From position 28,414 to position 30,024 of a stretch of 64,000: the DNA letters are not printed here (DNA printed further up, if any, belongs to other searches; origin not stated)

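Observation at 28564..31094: RodA-like and PBP2-like pair next to the Ser/Thr kinase have both lost conserved catalytic motifs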

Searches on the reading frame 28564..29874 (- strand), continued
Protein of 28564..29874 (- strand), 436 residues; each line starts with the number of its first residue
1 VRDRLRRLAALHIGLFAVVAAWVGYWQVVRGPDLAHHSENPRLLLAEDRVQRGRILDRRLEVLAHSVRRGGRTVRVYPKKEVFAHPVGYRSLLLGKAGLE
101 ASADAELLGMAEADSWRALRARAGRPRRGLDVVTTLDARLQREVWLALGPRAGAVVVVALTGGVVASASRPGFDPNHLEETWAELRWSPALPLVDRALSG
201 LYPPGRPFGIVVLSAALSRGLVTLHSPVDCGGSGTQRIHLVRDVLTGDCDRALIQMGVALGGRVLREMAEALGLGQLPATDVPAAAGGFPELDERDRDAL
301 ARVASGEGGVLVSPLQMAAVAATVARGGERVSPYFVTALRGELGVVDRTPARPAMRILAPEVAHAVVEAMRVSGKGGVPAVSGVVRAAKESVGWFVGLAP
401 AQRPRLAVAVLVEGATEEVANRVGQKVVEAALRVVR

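Call 22: find_encoding_contigs(protein=P0020, flank=10000, max_places=2)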
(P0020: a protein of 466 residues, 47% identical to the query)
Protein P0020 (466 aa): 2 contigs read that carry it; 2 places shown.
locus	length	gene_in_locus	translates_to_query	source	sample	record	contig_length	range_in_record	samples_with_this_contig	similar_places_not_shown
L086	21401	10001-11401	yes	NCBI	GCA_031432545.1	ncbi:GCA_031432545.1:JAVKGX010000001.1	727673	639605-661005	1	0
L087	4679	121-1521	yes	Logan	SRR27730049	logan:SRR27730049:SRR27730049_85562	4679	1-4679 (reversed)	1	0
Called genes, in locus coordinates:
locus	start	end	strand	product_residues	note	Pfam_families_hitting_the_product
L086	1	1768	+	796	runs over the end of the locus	PF17764:PriA_3primeBD, PF00270:DEAD, PF04851:ResIII, PF18319:Zn_ribbon_PriA, PF00271:Helicase_C, PF18074:PriA_C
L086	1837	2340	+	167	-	PF01327:Pep_deformylase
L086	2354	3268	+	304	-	PF00551:Formyl_trans_N, PF02911:Formyl_trans_C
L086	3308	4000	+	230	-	PF04298:Zn_peptidase_2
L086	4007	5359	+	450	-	PF01029:NusB, PF22458:RsmF-B_ferredox, PF01189:Methyltr_RsmB-F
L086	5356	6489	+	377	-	PF21016:RlmN_N, PF04055:Radical_SAM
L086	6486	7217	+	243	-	PF12401:FhaA_N, PF16697:Yop-YscD_cpl, PF00498:FHA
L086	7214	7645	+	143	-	PF16697:Yop-YscD_cpl, PF00498:FHA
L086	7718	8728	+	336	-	PF13672:PP2C_2, PF00481:PP2C (faint)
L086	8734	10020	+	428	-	PF01098:FTSW_RODA_SPOVE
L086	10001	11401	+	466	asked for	PF21922:PBP_dimer_2, PF00905:Transpeptidase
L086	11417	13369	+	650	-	PF00069:Pkinase, PF07714:PK_Tyr_Ser-Thr, PF01636:APH (faint), PF03109:ABC1 (weak), PF14531:Kinase-like (weak), PF03793:PASTA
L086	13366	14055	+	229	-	PF00834:Ribul_P_3_epim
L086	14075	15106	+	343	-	PF00850:Hist_deacetyl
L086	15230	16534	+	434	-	PF00575:S1, PF13509:S1_2 (faint), PF00575:S1, PF23459:S1_RRP5, PF00575:S1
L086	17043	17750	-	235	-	-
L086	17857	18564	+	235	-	PF24481:CT398_CC, PF02591:Zn_ribbon_9 (weak)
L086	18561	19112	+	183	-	PF00075:RNase_H, PF13456:RVT_3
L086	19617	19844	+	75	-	-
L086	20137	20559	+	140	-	PF02381:MraZ, PF04014:MazE_antitoxin (faint), PF02381:MraZ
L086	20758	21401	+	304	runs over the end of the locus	PF01795:Methyltransf_5, PF13649:Methyltransf_25 (weak)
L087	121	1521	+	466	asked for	PF21922:PBP_dimer_2, PF00905:Transpeptidase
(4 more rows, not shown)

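Call 25: find_encoding_contigs(protein=P0005, flank=6000, max_places=1)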
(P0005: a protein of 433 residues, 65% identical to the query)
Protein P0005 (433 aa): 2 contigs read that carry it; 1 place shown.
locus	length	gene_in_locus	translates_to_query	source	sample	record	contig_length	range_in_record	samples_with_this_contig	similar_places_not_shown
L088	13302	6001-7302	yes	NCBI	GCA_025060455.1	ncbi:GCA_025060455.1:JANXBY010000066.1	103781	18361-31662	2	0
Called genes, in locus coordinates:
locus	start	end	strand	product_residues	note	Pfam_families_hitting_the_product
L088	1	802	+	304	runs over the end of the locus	PF00551:Formyl_trans_N, PF02911:Formyl_trans_C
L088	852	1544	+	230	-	PF04298:Zn_peptidase_2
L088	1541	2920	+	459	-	PF01029:NusB, PF22458:RsmF-B_ferredox, PF01728:FtsJ (weak), PF01189:Methyltr_RsmB-F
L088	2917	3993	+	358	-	PF21016:RlmN_N, PF04055:Radical_SAM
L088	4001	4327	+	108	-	PF16697:Yop-YscD_cpl, PF00498:FHA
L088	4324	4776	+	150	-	PF16697:Yop-YscD_cpl, PF00498:FHA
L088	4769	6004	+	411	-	PF01098:FTSW_RODA_SPOVE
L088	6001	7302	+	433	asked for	PF21922:PBP_dimer_2 (weak), PF00905:Transpeptidase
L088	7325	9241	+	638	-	PF00069:Pkinase, PF07714:PK_Tyr_Ser-Thr, PF01636:APH (faint), PF03109:ABC1 (weak), PF14531:Kinase-like (weak), PF03793:PASTA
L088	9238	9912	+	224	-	PF00834:Ribul_P_3_epim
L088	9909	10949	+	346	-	PF00850:Hist_deacetyl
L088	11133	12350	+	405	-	PF21710:Spt6_S1 (faint), PF00575:S1, PF13509:S1_2 (faint), PF00575:S1, PF23459:S1_RRP5, PF00575:S1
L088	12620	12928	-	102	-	PF01909:NTP_transf_2 (weak)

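Call 26: find_encoding_contigs(protein=P0008, flank=6000, max_places=1)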
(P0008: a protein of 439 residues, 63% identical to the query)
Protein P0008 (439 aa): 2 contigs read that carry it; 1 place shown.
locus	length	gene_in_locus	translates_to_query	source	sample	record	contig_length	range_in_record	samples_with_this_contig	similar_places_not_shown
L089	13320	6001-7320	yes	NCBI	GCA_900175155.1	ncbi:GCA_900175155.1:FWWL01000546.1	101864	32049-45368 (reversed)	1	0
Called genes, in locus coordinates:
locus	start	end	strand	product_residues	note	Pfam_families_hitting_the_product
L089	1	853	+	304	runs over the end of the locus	PF00551:Formyl_trans_N, PF02911:Formyl_trans_C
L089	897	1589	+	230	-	PF04298:Zn_peptidase_2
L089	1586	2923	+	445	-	PF01029:NusB, PF22458:RsmF-B_ferredox, PF01189:Methyltr_RsmB-F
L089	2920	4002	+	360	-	PF21016:RlmN_N, PF04055:Radical_SAM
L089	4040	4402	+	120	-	PF16697:Yop-YscD_cpl, PF00498:FHA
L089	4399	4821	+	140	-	PF16697:Yop-YscD_cpl, PF00498:FHA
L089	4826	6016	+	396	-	PF01098:FTSW_RODA_SPOVE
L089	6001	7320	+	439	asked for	PF21922:PBP_dimer_2, PF00905:Transpeptidase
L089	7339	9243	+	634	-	PF00069:Pkinase, PF01636:APH (faint), PF03109:ABC1 (faint), PF07714:PK_Tyr_Ser-Thr, PF14531:Kinase-like (faint), PF03793:PASTA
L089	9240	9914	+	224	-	PF00834:Ribul_P_3_epim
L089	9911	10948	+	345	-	PF00850:Hist_deacetyl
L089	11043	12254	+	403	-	PF21710:Spt6_S1 (faint), PF00575:S1, PF13509:S1_2 (faint), PF00575:S1, PF23459:S1_RRP5, PF00575:S1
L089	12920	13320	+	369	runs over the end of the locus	PF01266:DAO, PF01593:Amino_oxidase (faint), PF07992:Pyr_redox_2 (weak), PF13450:NAD_binding_8 (weak)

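Call 27: find_encoding_contigs(protein=P0022, flank=6000, max_places=1)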
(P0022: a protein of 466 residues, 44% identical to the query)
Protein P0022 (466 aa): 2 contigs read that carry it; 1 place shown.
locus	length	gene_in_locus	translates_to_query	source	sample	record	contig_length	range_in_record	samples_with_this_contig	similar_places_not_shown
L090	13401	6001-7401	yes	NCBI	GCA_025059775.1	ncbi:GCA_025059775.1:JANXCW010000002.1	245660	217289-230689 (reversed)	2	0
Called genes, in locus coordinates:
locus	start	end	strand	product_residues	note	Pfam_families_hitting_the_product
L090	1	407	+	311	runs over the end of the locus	PF00551:Formyl_trans_N, PF02911:Formyl_trans_C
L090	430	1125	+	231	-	PF04298:Zn_peptidase_2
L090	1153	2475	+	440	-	PF01029:NusB, PF22458:RsmF-B_ferredox, PF01189:Methyltr_RsmB-F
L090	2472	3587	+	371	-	PF21016:RlmN_N, PF04055:Radical_SAM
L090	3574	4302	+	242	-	PF12401:FhaA_N, PF16697:Yop-YscD_cpl, PF00498:FHA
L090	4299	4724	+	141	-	PF16697:Yop-YscD_cpl, PF00498:FHA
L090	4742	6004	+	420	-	PF01098:FTSW_RODA_SPOVE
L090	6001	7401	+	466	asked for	PF21922:PBP_dimer_2, PF00905:Transpeptidase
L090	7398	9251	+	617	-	PF00069:Pkinase, PF01636:APH (faint), PF07714:PK_Tyr_Ser-Thr, PF03109:ABC1, PF03793:PASTA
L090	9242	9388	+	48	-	-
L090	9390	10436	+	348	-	PF00850:Hist_deacetyl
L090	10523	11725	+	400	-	PF24685:OB_RRP5_4th (faint), PF00575:S1, PF13509:S1_2 (faint), PF00575:S1, PF23459:S1_RRP5, PF00575:S1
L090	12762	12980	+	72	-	-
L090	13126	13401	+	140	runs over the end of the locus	PF02381:MraZ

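Call 52: list_cluster_members(proteins=[P0121, window:28564-29874:-, P0124, P0007])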
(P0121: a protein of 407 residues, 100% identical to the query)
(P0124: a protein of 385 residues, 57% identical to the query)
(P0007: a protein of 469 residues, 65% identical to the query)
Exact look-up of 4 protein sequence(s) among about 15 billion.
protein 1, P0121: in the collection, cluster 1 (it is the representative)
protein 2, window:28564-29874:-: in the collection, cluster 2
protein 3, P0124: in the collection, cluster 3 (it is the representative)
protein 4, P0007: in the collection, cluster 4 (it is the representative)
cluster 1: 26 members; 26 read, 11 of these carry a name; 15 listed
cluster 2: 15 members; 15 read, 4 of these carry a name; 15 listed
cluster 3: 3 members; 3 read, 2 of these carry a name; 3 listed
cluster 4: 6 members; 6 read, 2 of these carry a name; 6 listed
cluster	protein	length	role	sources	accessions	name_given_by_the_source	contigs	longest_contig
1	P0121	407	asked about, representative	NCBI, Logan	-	-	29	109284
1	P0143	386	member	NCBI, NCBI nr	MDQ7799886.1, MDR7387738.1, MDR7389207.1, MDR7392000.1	MAG: FtsW/RodA/SpoVE family cell cycle protein [Armatimonadota bacterium] | FtsW/RodA/SpoVE family cell cycle protein [Armatimonadota bacterium]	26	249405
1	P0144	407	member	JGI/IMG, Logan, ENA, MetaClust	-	\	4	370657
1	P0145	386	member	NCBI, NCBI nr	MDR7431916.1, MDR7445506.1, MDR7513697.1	MAG: FtsW/RodA/SpoVE family cell cycle protein [Armatimonadota bacterium] | FtsW/RodA/SpoVE family cell cycle protein [Armatimonadota bacterium]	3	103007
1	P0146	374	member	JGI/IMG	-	cell division protein FtsW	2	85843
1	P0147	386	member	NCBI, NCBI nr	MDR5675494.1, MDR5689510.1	MAG: FtsW/RodA/SpoVE family cell cycle protein [Armatimonadota bacterium] | FtsW/RodA/SpoVE family cell cycle protein [Armatimonadota bacterium]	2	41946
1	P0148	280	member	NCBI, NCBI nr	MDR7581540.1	MAG: FtsW/RodA/SpoVE family cell cycle protein, partial [Armatimonadota bacterium] | FtsW/RodA/SpoVE family cell cycle protein [Armatimonadota bacterium]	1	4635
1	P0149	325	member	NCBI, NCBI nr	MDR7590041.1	MAG: FtsW/RodA/SpoVE family cell cycle protein, partial [Armatimonadota bacterium] | FtsW/RodA/SpoVE family cell cycle protein [Armatimonadota bacterium]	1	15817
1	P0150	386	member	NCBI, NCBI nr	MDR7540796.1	MAG: FtsW/RodA/SpoVE family cell cycle protein [Armatimonadota bacterium] | FtsW/RodA/SpoVE family cell cycle protein [Armatimonadota bacterium]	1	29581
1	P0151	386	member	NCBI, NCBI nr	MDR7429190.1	MAG: FtsW/RodA/SpoVE family cell cycle protein [Armatimonadota bacterium] | FtsW/RodA/SpoVE family cell cycle protein [Armatimonadota bacterium]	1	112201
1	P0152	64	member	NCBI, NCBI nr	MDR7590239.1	MAG: hypothetical protein QN151_05705, partial [Armatimonadota bacterium] | hypothetical protein [Armatimonadota bacterium]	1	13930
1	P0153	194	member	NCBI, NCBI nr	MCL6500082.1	MAG: hypothetical protein K6U07_08680, partial [Firmicutes bacterium] | hypothetical protein [Bacillota bacterium]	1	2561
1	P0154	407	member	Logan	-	-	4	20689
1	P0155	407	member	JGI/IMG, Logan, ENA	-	-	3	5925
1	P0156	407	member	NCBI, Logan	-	-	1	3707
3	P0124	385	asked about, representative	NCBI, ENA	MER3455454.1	MAG: hypothetical protein C4304_00865 [candidate division GAL15 bacterium]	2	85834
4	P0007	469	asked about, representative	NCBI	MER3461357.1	MAG: hypothetical protein C4303_09910, partial [candidate division GAL15 bacterium]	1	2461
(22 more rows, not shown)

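Call 54: predict_structure(alignment_id=A1)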
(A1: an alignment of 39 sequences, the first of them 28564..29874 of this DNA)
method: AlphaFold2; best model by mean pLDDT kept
length: 436 residues; sequences in the alignment: 39
mean_pLDDT: 90.2   pTM: 0.86
mean pLDDT of the five models: 90.2, 90.1, 88.7, 88.3, 88.2
residues with pLDDT >= 90: 317; 70-90: 76; 50-70: 43; < 50: 0
segments of 3 or more residues with pLDDT < 50: none
pLDDT, mean of each block of 10 residues (from residue 1): 87 95 86 62 67 95 93 91 96 89 88 61 72 97 97 97 96 95 94 95 97 98 96 77 93 96 95 87 89 91 94 97 97 94 79 84 98 91 92 97 95 97 96 86
secondary structure, 60 per line:
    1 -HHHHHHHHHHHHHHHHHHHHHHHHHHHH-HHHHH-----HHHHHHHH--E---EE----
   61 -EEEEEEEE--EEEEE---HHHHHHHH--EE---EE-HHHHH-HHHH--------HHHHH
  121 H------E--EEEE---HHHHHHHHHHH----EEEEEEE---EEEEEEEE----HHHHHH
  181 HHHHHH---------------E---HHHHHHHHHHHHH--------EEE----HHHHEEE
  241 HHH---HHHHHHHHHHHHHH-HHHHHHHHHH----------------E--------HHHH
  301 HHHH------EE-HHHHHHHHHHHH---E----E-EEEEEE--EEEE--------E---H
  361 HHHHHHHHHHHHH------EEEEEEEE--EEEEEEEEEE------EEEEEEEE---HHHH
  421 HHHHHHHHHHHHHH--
elements in order: H2-29 H31-35 H41-48 E62-69 E72-76 H80-87 H98-102 H104-107 H116-121 E131-134 H138-148 E153-159 E163-170 H175-186 H206-218 E227-229 H234-237 E238-240 H247-260 H262-271 H297-304 H314-325 E336-341 E344-347 H360-373 E380-387 E390-399 E406-413 H417-434

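Call 58: fold_search(model_id=the predicted structure, library=pdb)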
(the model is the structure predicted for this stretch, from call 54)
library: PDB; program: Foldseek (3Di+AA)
matches with E <= 10: 1433; with E <= 0.001: 902
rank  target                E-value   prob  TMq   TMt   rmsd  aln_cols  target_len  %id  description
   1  3upn_B                2.1e-33  1.00  0.80  0.80   3.3       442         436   32  Structure of penicillin-binding protein A from M. tuberculosis: imipenem acyl-enzyme complex (released 2012-10-24)
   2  3un7_B                5.3e-33  1.00  0.79  0.80   3.0       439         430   31  Crystal structure of PBPA from MYCOBACTERIUM TUBERCULOSIS (released 2012-10-24)
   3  3un7_A                2.4e-32  1.00  0.78  0.78   3.7       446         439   30  Crystal structure of PBPA from MYCOBACTERIUM TUBERCULOSIS (released 2012-10-24)
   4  3upn_A                2.6e-32  1.00  0.80  0.81   3.3       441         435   33  Structure of penicillin-binding protein A from M. tuberculosis: imipenem acyl-enzyme complex (released 2012-10-24)
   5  4r1g_B                4.5e-32  1.00  0.78  0.81   3.9       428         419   28  Structure of a putative peptidoglycan glycosyltransferase from Atopobium parvulum in complex with cloxacillin (released 2014-08-27)
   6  3upo_B                6.7e-32  1.00  0.79  0.79   3.4       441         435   32  Structure of penicillin-binding protein A from M. tuberculosis: penicillin G acyl-enzyme complex (released 2012-10-24)
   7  3upp_A                1.0e-31  1.00  0.81  0.79   3.2       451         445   31  Structure of penicillin-binding protein A from M. tuberculosis: ceftrixaone acyl-enzyme complex (released 2012-10-24)
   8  3upp_B                1.0e-31  1.00  0.80  0.79   3.3       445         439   31  Structure of penicillin-binding protein A from M. tuberculosis: ceftrixaone acyl-enzyme complex (released 2012-10-24)
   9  4r1g_A                1.0e-31  1.00  0.78  0.81   3.8       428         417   28  Structure of a putative peptidoglycan glycosyltransferase from Atopobium parvulum in complex with cloxacillin (released 2014-08-27)
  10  3upo_A                1.2e-31  1.00  0.79  0.78   3.4       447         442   31  Structure of penicillin-binding protein A from M. tuberculosis: penicillin G acyl-enzyme complex (released 2012-10-24)
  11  3lo7_A                1.6e-31  1.00  0.79  0.82   3.1       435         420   30  Crystal structure of PBPA from Mycobacterium tuberculosis (released 2010-03-23)
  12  4qjg_B                2.1e-31  1.00  0.77  0.81   3.9       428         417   28  Structure of a putative peptidoglycan glycosyltransferase from Atopobium parvulum in complex with penicillin V (released 2014-07-09)
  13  4qjg_A                2.2e-31  1.00  0.77  0.80   4.0       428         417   28  Structure of a putative peptidoglycan glycosyltransferase from Atopobium parvulum in complex with penicillin V (released 2014-07-09)
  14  4r23_A                2.6e-31  1.00  0.76  0.79   4.3       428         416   28  Structure of a putative peptidoglycan glycosyltransferase from Atopobium parvulum in complex with dicloxacillin (released 2014-09-17)
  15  4r0q_A                3.1e-31  1.00  0.78  0.82   3.6       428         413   27  Structure of a putative peptidoglycan glycosyltransferase from Atopobium parvulum in complex with cephalothin (released 2014-08-27)
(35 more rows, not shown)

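Call 63: find_encoding_contigs(protein=P0028, flank=7000, max_places=1)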
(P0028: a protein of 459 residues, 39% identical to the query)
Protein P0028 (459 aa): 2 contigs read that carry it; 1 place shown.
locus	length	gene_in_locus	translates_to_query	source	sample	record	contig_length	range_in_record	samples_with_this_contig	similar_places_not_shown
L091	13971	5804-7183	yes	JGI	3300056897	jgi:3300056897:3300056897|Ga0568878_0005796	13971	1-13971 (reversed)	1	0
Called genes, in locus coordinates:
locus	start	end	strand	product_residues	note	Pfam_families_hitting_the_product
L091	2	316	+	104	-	?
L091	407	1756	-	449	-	PF00196:GerE, PF13964:Beta-prop_Calicin, PF24981:Beta-prop_ATRN-LZTR1, PF13415:Beta-prop_FBX42, PF24681:Kelch_KLHDC2_KLHL20_DRC7, PF25210:Kelch_FKB95, PF13964:Beta-prop_Calicin, PF24996:NANM, +9 more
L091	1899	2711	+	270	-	PF12401:FhaA_N, PF16697:Yop-YscD_cpl, PF00498:FHA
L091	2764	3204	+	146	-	PF16697:Yop-YscD_cpl, PF00498:FHA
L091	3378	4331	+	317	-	PF01048:PNP_UDP_1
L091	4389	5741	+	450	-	PF01098:FTSW_RODA_SPOVE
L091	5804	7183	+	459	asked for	PF21922:PBP_dimer_2, PF00905:Transpeptidase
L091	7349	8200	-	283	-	PF00924:MS_channel_2nd, PF21082:MS_channel_3rd (weak)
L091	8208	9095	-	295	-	-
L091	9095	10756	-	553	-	PF06418:CTP_synth_N, PF00117:GATase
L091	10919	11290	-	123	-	PF03259:Robl_LC7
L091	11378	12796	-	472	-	PF13559:DUF4129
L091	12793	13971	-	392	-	?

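Call 64: find_encoding_contigs(protein=P0042, flank=7000, max_places=1)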
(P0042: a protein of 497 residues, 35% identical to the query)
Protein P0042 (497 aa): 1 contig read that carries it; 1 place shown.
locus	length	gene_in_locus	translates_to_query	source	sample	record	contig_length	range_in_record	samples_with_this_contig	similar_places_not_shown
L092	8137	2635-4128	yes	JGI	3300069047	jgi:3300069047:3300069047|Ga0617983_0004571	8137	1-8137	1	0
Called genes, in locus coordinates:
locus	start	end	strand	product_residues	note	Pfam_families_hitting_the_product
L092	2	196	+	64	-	?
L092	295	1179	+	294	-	PF01048:PNP_UDP_1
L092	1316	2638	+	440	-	PF01098:FTSW_RODA_SPOVE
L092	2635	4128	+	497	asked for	PF21922:PBP_dimer_2, PF00905:Transpeptidase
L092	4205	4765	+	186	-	PF00908:dTDP_sugar_isom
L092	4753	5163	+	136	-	-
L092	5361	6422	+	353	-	PF01208:URO-D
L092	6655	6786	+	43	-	-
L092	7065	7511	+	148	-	PF00011:HSP20, PF17886:ArsA_HSP20 (weak)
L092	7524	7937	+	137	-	PF00011:HSP20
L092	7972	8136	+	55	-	?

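Call 65: find_encoding_contigs(protein=P0083, flank=7000, max_places=1)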
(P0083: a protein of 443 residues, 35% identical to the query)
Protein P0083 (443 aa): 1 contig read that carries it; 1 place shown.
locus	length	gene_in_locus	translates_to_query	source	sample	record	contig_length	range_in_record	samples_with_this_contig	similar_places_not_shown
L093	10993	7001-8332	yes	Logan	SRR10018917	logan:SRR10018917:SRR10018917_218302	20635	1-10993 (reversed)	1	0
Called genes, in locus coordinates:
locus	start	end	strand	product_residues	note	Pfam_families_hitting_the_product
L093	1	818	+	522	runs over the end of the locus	PF01590:GAF, PF13185:GAF_2, PF13492:GAF_3, PF00989:PAS (faint), PF08448:PAS_4, PF13426:PAS_9, PF00512:HisKA, PF02518:HATPase_c, +1 more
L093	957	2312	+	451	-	PF14353:CpXC, PF26740:DUF8246 (faint)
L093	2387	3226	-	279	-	PF01476:LysM, PF23473:LysM3_LYK4_5 (faint), PF01476:LysM, PF03734:YkuD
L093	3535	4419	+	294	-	PF01048:PNP_UDP_1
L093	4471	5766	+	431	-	PF01098:FTSW_RODA_SPOVE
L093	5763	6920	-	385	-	PF01937:ARMT1-like_dom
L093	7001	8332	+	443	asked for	PF21922:PBP_dimer_2, PF00905:Transpeptidase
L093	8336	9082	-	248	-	PF01553:Acyltransferase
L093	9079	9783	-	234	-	PF02224:Cytidylate_kin, PF13189:Cytidylate_kin2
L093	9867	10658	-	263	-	PF01479:S4, PF00849:PseudoU_synth_2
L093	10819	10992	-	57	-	?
